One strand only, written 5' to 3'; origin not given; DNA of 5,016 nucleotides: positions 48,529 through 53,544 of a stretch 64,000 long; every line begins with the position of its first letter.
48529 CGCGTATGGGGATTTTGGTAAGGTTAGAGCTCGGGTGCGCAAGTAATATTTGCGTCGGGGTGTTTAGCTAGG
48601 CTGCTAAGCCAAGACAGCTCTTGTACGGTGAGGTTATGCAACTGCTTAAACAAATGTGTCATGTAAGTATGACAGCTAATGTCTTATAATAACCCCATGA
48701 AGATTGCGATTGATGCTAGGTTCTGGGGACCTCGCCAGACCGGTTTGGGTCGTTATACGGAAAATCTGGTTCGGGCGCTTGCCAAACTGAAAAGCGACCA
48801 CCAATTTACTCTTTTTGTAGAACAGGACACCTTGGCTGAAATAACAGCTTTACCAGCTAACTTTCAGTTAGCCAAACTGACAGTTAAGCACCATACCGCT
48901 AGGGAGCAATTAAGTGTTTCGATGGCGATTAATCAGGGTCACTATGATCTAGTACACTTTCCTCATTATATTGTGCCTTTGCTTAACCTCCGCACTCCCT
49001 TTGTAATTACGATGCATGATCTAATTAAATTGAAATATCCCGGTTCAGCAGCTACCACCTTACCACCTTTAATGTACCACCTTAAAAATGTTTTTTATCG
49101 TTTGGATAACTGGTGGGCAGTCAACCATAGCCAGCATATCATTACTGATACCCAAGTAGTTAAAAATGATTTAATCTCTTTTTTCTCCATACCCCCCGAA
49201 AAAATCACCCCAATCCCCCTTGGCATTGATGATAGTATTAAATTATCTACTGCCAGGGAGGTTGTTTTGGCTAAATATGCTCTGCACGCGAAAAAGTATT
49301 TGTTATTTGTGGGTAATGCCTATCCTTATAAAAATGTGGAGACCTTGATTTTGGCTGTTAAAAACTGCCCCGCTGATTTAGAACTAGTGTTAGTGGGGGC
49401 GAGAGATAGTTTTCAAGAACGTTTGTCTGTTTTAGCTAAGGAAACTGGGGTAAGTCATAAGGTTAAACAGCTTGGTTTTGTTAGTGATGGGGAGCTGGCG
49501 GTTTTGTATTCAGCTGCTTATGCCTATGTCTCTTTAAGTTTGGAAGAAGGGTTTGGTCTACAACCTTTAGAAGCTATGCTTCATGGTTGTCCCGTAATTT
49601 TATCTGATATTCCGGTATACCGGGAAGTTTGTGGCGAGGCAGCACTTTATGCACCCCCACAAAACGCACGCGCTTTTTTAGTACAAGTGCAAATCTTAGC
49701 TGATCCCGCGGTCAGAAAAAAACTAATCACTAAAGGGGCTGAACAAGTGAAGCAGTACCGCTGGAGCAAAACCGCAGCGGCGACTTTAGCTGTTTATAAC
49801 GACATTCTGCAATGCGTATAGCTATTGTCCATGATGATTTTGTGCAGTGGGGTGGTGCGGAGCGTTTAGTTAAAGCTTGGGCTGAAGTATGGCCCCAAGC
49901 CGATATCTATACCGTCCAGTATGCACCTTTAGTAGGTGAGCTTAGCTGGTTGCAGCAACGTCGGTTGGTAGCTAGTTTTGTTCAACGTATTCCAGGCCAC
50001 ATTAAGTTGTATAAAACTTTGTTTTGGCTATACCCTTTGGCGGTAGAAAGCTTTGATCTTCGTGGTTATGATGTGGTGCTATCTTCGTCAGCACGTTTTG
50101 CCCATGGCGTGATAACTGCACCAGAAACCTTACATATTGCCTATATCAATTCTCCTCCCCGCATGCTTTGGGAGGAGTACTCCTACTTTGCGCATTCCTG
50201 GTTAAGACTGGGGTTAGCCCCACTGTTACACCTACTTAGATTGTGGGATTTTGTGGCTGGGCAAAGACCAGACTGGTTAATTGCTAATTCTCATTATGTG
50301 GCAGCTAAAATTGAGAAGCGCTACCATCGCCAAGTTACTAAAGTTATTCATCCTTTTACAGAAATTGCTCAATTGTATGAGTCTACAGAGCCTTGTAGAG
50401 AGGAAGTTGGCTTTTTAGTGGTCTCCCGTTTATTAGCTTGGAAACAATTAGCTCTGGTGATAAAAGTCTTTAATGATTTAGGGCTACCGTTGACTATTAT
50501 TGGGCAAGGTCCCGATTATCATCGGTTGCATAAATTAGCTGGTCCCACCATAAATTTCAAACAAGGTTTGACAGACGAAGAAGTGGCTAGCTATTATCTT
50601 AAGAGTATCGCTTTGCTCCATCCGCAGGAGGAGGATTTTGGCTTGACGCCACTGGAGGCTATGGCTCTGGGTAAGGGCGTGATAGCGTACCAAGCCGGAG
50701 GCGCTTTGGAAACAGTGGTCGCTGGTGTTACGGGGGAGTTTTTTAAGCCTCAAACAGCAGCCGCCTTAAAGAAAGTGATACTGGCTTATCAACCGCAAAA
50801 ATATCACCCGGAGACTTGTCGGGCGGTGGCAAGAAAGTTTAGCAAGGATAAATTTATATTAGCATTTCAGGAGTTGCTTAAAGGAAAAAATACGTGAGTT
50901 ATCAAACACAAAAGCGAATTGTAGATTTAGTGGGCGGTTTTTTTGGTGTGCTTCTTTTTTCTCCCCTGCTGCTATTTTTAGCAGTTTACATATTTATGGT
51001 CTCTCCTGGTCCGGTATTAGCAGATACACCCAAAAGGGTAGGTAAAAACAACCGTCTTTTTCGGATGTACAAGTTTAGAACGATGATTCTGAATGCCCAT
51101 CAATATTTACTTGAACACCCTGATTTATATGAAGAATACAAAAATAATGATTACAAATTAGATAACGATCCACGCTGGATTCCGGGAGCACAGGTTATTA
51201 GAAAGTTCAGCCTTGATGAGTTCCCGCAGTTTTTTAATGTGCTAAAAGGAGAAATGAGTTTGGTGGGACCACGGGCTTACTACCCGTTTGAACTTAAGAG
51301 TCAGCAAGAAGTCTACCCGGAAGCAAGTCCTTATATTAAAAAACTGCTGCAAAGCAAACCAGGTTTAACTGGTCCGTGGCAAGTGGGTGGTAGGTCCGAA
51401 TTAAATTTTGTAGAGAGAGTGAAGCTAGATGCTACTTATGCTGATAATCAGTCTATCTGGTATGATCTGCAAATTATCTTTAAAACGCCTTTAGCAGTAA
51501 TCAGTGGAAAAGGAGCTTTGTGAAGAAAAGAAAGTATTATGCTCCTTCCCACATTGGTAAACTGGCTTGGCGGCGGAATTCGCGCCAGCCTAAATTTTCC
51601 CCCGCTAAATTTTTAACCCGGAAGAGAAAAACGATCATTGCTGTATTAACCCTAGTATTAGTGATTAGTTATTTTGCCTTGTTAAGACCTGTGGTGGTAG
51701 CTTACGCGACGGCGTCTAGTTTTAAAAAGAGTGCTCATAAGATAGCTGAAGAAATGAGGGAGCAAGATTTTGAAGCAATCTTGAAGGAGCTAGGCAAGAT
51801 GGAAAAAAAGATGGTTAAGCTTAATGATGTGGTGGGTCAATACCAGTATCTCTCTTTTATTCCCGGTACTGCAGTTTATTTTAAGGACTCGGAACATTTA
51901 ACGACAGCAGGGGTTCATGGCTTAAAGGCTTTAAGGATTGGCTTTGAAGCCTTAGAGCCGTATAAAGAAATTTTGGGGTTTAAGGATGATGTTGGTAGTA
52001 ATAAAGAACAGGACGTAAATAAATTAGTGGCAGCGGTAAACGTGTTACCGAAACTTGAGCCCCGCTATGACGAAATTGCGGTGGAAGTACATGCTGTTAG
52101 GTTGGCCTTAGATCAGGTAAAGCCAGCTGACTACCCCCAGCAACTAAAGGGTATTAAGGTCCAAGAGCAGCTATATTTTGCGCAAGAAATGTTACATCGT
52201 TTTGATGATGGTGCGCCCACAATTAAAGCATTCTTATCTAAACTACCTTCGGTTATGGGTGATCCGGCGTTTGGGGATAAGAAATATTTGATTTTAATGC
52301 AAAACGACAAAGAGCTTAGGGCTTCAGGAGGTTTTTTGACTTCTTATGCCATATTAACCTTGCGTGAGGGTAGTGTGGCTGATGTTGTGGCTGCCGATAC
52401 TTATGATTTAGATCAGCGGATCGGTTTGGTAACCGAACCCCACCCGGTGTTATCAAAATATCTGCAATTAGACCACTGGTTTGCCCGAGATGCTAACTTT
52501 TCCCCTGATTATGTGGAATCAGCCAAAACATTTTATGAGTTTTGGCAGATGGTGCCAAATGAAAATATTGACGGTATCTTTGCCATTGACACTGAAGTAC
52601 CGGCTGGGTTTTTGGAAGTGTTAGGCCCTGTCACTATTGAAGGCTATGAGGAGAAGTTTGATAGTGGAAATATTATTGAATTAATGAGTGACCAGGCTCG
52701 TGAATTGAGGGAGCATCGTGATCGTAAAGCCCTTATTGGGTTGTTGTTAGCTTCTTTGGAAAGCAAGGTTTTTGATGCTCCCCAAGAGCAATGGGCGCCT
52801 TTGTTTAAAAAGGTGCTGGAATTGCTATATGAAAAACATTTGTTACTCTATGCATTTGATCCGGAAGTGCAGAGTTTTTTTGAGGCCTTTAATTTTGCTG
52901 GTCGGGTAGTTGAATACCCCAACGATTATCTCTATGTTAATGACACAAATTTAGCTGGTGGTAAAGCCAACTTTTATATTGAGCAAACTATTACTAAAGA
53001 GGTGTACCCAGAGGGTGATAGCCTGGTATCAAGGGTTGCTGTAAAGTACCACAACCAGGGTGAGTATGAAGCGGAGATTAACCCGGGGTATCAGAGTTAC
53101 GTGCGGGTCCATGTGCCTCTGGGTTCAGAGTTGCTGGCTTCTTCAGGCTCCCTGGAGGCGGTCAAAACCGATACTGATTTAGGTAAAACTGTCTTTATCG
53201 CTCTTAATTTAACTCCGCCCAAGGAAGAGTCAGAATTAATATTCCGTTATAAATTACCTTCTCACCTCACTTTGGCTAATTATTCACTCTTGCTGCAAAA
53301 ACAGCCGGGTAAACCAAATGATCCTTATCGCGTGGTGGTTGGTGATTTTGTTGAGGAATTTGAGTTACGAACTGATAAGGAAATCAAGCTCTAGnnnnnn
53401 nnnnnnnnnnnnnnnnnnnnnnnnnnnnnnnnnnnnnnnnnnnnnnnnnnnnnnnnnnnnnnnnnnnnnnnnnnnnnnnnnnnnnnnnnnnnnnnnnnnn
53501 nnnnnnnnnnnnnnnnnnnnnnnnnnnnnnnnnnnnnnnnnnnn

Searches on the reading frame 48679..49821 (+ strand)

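Call 30: search_protein_families(library=pfam, proteins=[window:48679-49821:+], max_evalue=0.001)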
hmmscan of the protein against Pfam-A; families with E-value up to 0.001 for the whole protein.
window:48679-49821:+ (380 aa): 5 families
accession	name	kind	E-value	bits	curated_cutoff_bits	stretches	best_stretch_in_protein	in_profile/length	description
PF00534.26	Glycos_transf_1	-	4.6e-27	95.1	26.4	1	204-354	14-170/172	Glycosyl transferases group 1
PF13692.12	Glyco_trans_1_4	-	2.8e-22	79.9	27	1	206-338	2-137/142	Glycosyl transferases group 1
PF13439.12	Glyco_transf_4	-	7.9e-17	62.2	28.5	1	22-185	3-168/170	Glycosyltransferase Family 4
PF20706.3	GT4-conflict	-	2.4e-09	37.1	26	1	207-310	199-312/385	Family 4 Glycosyltransferase in conflict systems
PF13579.12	Glyco_trans_4_4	-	6e-08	33.6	29.7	1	21-182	1-158/158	Glycosyl transferase 4-like domain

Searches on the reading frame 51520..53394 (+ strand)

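Call 30: search_protein_families(library=pfam, proteins=[window:51520-53394:+], max_evalue=0.001)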
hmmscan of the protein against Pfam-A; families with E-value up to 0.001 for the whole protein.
window:51520-53394:+ (624 aa): 1 family
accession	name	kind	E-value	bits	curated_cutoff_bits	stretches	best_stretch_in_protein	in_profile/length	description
PF13196.11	DUF4012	-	5e-23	82.6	28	1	252-391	2-141/144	Protein of unknown function (DUF4012)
